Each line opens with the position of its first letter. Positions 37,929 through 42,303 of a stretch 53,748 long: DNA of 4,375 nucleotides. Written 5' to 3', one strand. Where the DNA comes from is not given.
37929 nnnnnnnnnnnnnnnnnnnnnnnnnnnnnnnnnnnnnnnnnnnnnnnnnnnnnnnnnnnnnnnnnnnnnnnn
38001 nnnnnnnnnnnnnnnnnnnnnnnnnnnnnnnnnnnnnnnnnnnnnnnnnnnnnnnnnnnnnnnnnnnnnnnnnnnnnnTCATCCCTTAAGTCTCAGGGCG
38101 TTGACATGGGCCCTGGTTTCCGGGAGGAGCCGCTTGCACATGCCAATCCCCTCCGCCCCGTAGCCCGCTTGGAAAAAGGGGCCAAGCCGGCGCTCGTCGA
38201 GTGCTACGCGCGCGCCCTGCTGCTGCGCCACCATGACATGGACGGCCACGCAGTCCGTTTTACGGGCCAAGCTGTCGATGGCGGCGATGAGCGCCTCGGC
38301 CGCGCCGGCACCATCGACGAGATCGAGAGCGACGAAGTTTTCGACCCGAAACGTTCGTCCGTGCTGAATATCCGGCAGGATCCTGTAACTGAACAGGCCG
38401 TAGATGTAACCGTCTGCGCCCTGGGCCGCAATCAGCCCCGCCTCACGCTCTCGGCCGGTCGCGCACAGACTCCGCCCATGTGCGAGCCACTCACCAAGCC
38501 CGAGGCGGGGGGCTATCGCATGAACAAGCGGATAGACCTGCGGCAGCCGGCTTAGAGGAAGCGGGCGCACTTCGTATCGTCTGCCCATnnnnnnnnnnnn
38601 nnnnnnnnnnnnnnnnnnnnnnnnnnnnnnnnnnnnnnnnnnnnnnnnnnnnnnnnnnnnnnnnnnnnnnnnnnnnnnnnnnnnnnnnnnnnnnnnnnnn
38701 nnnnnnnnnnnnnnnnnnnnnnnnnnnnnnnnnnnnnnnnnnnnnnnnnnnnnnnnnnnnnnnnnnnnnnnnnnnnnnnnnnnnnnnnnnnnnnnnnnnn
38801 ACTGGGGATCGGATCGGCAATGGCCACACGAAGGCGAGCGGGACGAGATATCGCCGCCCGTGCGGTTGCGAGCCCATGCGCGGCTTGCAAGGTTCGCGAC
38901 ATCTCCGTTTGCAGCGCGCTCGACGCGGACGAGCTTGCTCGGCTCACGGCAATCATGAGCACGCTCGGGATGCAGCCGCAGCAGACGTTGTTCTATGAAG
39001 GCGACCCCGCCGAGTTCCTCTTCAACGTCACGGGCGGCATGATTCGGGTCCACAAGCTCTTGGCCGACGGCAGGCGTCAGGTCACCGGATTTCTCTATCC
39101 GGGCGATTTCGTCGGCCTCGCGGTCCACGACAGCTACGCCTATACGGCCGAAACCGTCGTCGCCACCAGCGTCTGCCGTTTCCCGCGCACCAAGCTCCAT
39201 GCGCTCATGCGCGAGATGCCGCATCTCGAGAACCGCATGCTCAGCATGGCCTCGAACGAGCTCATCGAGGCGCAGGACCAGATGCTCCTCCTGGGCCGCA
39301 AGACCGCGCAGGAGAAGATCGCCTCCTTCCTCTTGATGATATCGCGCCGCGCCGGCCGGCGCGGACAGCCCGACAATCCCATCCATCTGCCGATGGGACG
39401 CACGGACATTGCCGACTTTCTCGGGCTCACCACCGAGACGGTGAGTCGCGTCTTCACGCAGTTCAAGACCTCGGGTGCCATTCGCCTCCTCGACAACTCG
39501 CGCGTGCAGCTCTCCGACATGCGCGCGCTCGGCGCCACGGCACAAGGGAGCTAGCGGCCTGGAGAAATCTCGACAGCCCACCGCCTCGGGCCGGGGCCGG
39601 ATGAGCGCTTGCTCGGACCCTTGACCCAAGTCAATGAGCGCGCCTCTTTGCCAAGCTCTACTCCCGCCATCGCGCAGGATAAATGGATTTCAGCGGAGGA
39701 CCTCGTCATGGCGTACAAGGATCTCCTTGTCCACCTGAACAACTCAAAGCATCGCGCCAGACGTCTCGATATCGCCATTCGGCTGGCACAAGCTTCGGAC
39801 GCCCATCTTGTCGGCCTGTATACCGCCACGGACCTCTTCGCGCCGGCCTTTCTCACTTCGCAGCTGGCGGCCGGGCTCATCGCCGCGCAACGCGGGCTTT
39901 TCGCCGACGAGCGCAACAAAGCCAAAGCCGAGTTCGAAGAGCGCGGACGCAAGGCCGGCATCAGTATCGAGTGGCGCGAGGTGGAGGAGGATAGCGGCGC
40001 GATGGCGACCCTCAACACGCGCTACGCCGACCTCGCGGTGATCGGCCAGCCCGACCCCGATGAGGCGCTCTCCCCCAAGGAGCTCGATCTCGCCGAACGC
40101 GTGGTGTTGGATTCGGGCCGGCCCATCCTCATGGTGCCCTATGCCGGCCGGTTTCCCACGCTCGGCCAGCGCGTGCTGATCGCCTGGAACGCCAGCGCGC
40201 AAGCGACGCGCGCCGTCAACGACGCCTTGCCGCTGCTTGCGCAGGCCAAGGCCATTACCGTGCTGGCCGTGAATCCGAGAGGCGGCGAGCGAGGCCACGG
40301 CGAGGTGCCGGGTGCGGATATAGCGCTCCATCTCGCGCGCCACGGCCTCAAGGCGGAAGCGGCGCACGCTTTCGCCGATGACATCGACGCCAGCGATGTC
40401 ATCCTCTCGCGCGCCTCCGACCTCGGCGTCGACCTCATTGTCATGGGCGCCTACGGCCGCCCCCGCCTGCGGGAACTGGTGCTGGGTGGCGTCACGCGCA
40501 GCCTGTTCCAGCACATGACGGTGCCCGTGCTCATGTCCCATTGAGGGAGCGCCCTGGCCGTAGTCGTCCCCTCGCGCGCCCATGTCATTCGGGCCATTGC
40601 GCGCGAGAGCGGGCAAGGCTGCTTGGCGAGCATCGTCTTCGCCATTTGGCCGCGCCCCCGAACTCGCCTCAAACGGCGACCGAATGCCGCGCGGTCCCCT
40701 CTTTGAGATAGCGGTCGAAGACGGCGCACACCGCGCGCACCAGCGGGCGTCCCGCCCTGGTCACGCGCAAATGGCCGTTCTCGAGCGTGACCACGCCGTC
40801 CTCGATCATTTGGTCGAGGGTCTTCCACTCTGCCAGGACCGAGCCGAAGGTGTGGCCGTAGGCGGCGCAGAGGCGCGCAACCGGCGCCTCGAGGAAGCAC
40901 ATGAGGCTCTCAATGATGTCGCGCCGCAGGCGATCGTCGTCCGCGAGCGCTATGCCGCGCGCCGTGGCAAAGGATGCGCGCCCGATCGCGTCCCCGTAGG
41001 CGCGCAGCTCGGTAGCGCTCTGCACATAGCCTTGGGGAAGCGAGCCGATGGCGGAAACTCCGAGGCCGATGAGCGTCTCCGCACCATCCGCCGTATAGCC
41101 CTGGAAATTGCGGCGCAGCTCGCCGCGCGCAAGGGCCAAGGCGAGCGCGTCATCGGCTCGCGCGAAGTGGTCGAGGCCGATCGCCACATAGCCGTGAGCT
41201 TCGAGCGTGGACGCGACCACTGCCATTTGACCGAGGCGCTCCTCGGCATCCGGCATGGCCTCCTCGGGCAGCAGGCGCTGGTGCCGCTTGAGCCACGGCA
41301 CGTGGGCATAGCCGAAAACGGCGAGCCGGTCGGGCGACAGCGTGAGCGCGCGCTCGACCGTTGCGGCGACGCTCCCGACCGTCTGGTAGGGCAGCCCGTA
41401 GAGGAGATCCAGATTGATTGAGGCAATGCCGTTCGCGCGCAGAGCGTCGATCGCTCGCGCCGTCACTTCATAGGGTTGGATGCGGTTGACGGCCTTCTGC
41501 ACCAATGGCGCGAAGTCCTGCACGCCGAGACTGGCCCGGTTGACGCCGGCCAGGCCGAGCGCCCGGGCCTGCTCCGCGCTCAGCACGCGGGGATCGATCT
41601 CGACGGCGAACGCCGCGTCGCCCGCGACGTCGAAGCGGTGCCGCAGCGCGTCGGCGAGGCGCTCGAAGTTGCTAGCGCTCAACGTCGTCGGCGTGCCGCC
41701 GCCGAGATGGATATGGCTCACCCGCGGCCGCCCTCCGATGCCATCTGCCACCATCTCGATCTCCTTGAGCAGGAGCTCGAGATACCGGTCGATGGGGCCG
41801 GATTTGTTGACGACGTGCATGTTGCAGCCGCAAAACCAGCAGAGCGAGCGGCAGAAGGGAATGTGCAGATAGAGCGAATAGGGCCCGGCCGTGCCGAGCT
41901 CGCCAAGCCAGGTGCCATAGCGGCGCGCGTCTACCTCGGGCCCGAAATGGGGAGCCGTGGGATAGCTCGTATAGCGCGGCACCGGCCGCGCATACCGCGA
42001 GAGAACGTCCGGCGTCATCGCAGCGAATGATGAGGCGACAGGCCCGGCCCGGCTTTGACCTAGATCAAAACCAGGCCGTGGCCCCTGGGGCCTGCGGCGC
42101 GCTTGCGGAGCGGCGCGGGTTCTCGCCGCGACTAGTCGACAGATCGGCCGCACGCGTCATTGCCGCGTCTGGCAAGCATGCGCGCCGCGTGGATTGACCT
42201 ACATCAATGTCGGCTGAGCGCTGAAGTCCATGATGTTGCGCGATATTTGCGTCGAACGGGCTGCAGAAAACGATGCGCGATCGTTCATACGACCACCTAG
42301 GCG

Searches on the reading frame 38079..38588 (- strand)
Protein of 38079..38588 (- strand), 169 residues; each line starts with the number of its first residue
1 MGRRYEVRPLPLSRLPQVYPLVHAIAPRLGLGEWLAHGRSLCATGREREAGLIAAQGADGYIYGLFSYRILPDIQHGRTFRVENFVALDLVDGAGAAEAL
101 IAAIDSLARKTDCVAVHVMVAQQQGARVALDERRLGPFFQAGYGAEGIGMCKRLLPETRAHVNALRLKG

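Call 7: search_protein_families(library=pfam, proteins=[window:38079-38588:-], max_evalue=0.01)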
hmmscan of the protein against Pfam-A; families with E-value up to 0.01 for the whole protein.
window:38079-38588:- (169 aa): 0 families

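Call 8: search_protein_families(library=ncbifam, proteins=[window:38079-38588:-], max_evalue=0.01)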
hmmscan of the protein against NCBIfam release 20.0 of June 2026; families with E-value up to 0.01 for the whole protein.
window:38079-38588:- (169 aa): 0 families

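Call 12: find_homologous_proteins(query=window:38079-38588:-)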
Query window:38079-38588:- (169 aa): 1 proteins with E <= 0.001 among 1257 candidates.
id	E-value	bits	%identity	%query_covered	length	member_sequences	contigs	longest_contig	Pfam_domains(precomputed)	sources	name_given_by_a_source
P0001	1.1e-100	352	95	100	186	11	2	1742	-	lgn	-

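Call 14: find_encoding_contigs(protein=P0001, flank=5000, max_places=6)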
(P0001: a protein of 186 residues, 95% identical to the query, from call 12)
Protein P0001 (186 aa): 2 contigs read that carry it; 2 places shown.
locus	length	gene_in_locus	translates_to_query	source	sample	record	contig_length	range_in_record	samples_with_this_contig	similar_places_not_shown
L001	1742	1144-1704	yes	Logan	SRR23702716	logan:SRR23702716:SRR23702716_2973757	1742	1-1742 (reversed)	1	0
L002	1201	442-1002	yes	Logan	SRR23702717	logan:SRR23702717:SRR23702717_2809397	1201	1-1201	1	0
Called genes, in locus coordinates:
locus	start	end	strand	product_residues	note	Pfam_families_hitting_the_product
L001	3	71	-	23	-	?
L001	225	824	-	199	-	PF00027:cNMP_binding, PF13545:HTH_Crp_2, PF00325:Crp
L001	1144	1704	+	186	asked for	-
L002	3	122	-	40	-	?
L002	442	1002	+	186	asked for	-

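Call 52: search_solved_structures(query=window:38079-38588:-, max_evalue=10)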
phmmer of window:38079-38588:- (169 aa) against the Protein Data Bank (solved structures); distinct sequences matched with E-value up to 10: 4.
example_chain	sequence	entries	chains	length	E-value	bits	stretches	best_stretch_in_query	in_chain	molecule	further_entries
3bj7_A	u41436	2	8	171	0.92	12.6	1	62-134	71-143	Diamine acetyltransferase 1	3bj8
3bur_A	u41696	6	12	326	1.5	11.8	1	14-58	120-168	3-oxo-5-beta-steroid 4-dehydrogenase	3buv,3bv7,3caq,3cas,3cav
3cmf_A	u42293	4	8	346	1.7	11.7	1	14-58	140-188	3-oxo-5-beta-steroid 4-dehydrogenase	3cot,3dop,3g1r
3uzw_A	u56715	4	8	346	1.7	11.7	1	14-58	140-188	3-oxo-5-beta-steroid 4-dehydrogenase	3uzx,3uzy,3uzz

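Call 67: predict_structure(protein=window:38079-38588:-)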
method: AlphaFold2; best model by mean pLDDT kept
length: 169 residues; sequences in the alignment: 1
mean_pLDDT: 41.8   pTM: 0.35
mean pLDDT of the five models: 41.8, 38.5, 38.1, 36.2, 30.5
residues with pLDDT >= 90: 0; 70-90: 0; 50-70: 23; < 50: 146
segments of 3 or more residues with pLDDT < 50: 1-12, 14-16, 18-21, 25-63, 67-93, 111-169
pLDDT, mean of each block of 10 residues (from residue 1): 37 49 47 43 40 41 47 36 44 53 58 45 34 33 29 41 34
secondary structure, 60 per line:
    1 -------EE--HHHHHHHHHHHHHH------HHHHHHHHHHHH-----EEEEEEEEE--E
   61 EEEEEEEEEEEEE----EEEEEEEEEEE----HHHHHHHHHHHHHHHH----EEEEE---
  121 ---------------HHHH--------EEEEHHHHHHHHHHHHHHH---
elements in order: H12-25 H32-43 E49-57 E60-73 E78-88 H93-108 E113-117 H136-139 E148-151 H152-166

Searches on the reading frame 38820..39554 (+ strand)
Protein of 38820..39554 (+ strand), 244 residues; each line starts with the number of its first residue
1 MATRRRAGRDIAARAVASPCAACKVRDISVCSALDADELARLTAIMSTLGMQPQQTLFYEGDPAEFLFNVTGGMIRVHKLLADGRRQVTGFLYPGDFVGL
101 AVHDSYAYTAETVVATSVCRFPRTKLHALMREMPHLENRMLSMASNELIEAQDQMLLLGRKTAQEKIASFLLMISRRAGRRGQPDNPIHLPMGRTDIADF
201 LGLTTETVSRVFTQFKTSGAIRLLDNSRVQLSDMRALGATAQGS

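Call 7: search_protein_families(library=pfam, proteins=[window:38820-39554:+], max_evalue=0.01)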
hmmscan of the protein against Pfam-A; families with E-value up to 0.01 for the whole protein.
window:38820-39554:+ (244 aa): 3 families
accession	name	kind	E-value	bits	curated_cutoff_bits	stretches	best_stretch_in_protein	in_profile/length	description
PF13545.12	HTH_Crp_2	-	1.1e-16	60.9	27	1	165-238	1-68/70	Crp-like helix-turn-helix domain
PF00027.35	cNMP_binding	-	6.2e-16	58.6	27.5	1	52-132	5-88/89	Cyclic nucleotide-binding domain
PF00325.26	Crp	-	2.4e-13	50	21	1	190-221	1-32/32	Bacterial regulatory proteins, crp family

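Call 8: search_protein_families(library=ncbifam, proteins=[window:38820-39554:+], max_evalue=0.01)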
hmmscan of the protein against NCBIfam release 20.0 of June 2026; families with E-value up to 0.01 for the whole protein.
window:38820-39554:+ (244 aa): 12 families
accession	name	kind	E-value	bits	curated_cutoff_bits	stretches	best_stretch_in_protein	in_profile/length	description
NF045989.1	TransRegFnrLRhodb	equivalog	4.3e-55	186.6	300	1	15-240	5-234/245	transcriptional regulator FnrL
NF050806.1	TransRegFixKCaul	equivalog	3.4e-43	147.4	300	1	42-240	19-213/215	transcriptional regulator FixK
NF008365.0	PRK11161.1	subfamily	1.2e-40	139.4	228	1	3-239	3-241/250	fumarate/nitrate reduction transcriptional regulator Fnr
NF006901.0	PRK09392.1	equivalog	1.9e-14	53.6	211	1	24-241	8-221/236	transcriptional activator FtrB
NF052518.1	TransRegLdrP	equivalog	2.2e-14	54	300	1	54-243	7-190/195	transcriptional regulator LdrP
NF053664.1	TransRegPtrACyano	equivalog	8.2e-11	41.6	300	1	68-232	31-191/196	Crp/Fnr family transcriptional regulator PtrA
NF008732.0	PRK11753.1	equivalog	2.5e-10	40.2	266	1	52-222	29-202/214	cAMP-activated global transcriptional regulator CRP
NF010499.0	PRK13918.1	equivalog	3.4e-09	36.5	274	1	42-239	8-199/205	CRP/FNR family transcriptional regulator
NF050815.1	TransActFtrBCaul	equivalog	2.1e-08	33.7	300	1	23-240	9-222/251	transcriptional activator FtrB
TIGR03697.1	NtcA_cyano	equivalog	4.8e-08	33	244.95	1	55-231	2-182/193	global nitrogen regulator NtcA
NF058543.1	ActPatMycb56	equivalog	1.8e-05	23.8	460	1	31-148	4-122/317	acetyltransferase Pat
NF041163.2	encap_f2b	equivalog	3.4e-05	23.2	400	1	27-147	75-200/450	family 2B encapsulin nanocompartment shell protein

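Call 13: find_encoding_contigs(protein=window:38820-39554:+, flank=3000, max_places=6)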
Protein window:38820-39554:+ (244 aa): no gene with exactly this product is on record in the collection.

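Call 21: find_related_loci(query=window:38820-39554:+, collection=genome_contigs, flank=6000)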
Query window:38820-39554:+ (244 aa) in genome_contigs; peptide patterns used: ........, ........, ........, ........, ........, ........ (x = any residue, [..] = any of these).
188 stretches matched a pattern; 86 encode a relative of the query (tblastn E <= 1e-3); the best 80 are kept; 80 distinct loci.
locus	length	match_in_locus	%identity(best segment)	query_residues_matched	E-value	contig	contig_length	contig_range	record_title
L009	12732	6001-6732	99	1-244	9e-163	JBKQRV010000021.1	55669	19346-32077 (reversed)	MAG: Alphaproteobacteria bacterium isolate MGr3G3H3I__bin_160 MGr3G3H3I_000000037404, whole genome shotgun sequence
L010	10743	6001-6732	99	1-244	2e-162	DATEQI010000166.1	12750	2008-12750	MAG TPA_asm: Alphaproteobacteria bacterium isolate SMAG_U9043 k141_1391260, whole genome shotgun sequence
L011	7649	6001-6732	98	1-244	9e-161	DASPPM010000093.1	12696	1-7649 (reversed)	MAG TPA_asm: Alphaproteobacteria bacterium isolate SMAG_U12173 k141_1289785, whole genome shotgun sequence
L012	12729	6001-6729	68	1-243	7e-111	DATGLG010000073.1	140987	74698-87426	MAG TPA_asm: Alphaproteobacteria bacterium isolate SMAG_U9880 k141_246093, whole genome shotgun sequence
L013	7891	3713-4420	58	8-243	7e-89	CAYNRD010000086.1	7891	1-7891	MAG TPA_asm: uncultured Mycobacteriaceae bacterium isolate SRP128890_co1_44 genome assembly, contig: NODE_12833_length_7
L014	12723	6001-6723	58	3-243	2e-87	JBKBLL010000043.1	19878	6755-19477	MAG: Alphaproteobacteria bacterium isolate 21H_023.bin.41 NODE_43_length_19878_cov_4.751528, whole genome shotgun sequen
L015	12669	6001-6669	53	2-231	1e-78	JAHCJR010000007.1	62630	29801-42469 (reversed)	MAG: Alphaproteobacteria bacterium isolate TGS_PRO5 PRO5_7, whole genome shotgun sequence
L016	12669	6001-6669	54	2-231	3e-77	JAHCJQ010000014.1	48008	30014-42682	MAG: Alphaproteobacteria bacterium isolate TGS_PRO4 PRO4_14, whole genome shotgun sequence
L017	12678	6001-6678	52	15-241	3e-75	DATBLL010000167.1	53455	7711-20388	MAG TPA_asm: Alphaproteobacteria bacterium isolate SMAG_U3971 k141_2314587, whole genome shotgun sequence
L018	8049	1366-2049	51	13-241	3e-75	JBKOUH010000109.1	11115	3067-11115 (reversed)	MAG: Pseudomonadota bacterium isolate GM_HAYS_MAG_00031 GM_HAYS_000000466577, whole genome shotgun sequence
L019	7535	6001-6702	50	13-244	2e-74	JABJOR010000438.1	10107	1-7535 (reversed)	MAG: Rhodospirillales bacterium isolate SI075_bin47 k141_2166658, whole genome shotgun sequence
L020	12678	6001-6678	51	19-244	3e-74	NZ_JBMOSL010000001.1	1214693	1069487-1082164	Brevundimonas sp. NPDC058933 NPDC058933_T48_C1.ctg-0001, whole genome shotgun sequence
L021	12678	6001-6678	51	19-244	4e-73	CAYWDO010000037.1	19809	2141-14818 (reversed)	MAG TPA_asm: uncultured Brevundimonas sp. isolate binchicken_co135_93 genome assembly, contig: NODE_4477_length_19809_co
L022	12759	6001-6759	48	4-244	1e-72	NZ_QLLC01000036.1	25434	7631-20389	Brevundimonas bullata strain HAMBI_262 OJCBDLJO_36, whole genome shotgun sequence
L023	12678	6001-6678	51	19-244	1e-72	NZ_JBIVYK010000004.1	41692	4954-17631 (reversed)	Brevundimonas sp. NPDC090276 NPDC090276_195_B11.ctg-0004, whole genome shotgun sequence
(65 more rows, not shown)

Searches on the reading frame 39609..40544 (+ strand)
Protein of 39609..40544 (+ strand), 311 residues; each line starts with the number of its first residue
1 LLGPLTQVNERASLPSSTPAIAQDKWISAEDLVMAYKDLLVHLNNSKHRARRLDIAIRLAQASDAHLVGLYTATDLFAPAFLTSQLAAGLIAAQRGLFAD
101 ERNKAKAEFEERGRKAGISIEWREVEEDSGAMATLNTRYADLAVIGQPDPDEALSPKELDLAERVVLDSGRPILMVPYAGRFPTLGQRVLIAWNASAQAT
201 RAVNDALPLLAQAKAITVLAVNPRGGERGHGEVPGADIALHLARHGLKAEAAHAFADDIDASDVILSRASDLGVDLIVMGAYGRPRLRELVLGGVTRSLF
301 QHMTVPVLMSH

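Call 7: search_protein_families(library=pfam, proteins=[window:39609-40544:+], max_evalue=0.01)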
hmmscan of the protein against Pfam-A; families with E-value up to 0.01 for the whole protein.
window:39609-40544:+ (311 aa): 1 family
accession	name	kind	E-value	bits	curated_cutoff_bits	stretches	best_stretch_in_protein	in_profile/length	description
PF00582.32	Usp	-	1.8e-16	61.4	24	2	187-309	3-139/141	Universal stress protein family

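Call 8: search_protein_families(library=ncbifam, proteins=[window:39609-40544:+], max_evalue=0.01)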
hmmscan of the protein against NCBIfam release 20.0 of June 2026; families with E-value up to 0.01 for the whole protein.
window:39609-40544:+ (311 aa): 1 family
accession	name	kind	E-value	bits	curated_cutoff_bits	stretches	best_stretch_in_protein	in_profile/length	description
NF008380.0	PRK11175.1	equivalog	0.0052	15.8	227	0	261-308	250-297/313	universal stress protein UspE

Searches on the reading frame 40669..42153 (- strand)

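Call 7: search_protein_families(library=pfam, proteins=[window:40669-42153:-], max_evalue=0.01)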
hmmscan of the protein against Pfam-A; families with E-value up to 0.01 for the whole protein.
window:40669-42153:- (494 aa): 2 families
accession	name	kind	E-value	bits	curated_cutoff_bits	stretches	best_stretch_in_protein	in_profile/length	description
PF04055.27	Radical_SAM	-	1.6e-22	80.8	29.5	1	96-268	2-165/166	Radical SAM superfamily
PF06969.22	HemN_C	-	1.6e-08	34.9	24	1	404-471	2-67/67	HemN C-terminal domain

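Call 8: search_protein_families(library=ncbifam, proteins=[window:40669-42153:-], max_evalue=0.01)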
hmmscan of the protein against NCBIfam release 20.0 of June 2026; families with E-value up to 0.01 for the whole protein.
window:40669-42153:- (494 aa): 16 families
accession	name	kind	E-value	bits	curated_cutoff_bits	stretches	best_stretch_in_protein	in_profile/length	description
TIGR00538.1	hemN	equivalog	3.7e-140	467.7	324.95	1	49-489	6-448/454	oxygen-independent coproporphyrinogen III oxidase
NF006067.1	PRK08208.1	equivalog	5.7e-50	170.5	380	1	91-470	35-405/427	STM4012 family radical SAM protein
TIGR04107.1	rSAM_HutW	equivalog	7.3e-44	150.3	400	1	93-469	41-404/419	heme anaerobic degradation radical SAM methyltransferase ChuW/HutW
TIGR00539.1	hemN_rel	equivalog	3.7e-43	148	205.4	1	93-433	2-325/361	radical SAM family heme chaperone HemW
TIGR03994.1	rSAM_HemZ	equivalog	1.1e-35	123.5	321.4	1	90-318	83-311/401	coproporphyrinogen dehydrogenase HemZ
NF006064.0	PRK08207.2-2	equivalog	5.9e-24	84.9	504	1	92-298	145-350/465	coproporphyrinogen III oxidase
NF006385.0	PRK08629.1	equivalog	7e-23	81.1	355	1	91-469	52-403/439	coproporphyrinogen III oxidase family protein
NF004567.0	PRK05904.1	equivalog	1.1e-22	80.8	355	1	94-265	9-175/353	coproporphyrinogen III oxidase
NF006060.0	PRK08207.1-3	equivalog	6.3e-20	71.4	653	1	93-294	151-352/477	coproporphyrinogen III oxidase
NF006061.0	PRK08207.1-4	equivalog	4.4e-19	68.6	702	1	93-280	175-366/501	coproporphyrinogen III oxidase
NF005133.0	PRK06582.1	equivalog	1.4e-17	63.8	597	1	92-280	12-197/390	coproporphyrinogen III oxidase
NF006066.0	PRK08207.2-5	equivalog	2.2e-17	62.9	1117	1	93-368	192-468/518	coproporphyrinogen III oxidase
NF006062.0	PRK08207.1-5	equivalog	4.3e-15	55.5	1007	1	93-283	150-344/476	coproporphyrinogen III oxidase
NF006063.0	PRK08207.2-1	equivalog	1.9e-14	53.2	1074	1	93-283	194-387/518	coproporphyrinogen III oxidase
NF006059.0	PRK08207.1-1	equivalog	2.6e-14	52.8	1012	1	93-281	173-365/496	coproporphyrinogen III oxidase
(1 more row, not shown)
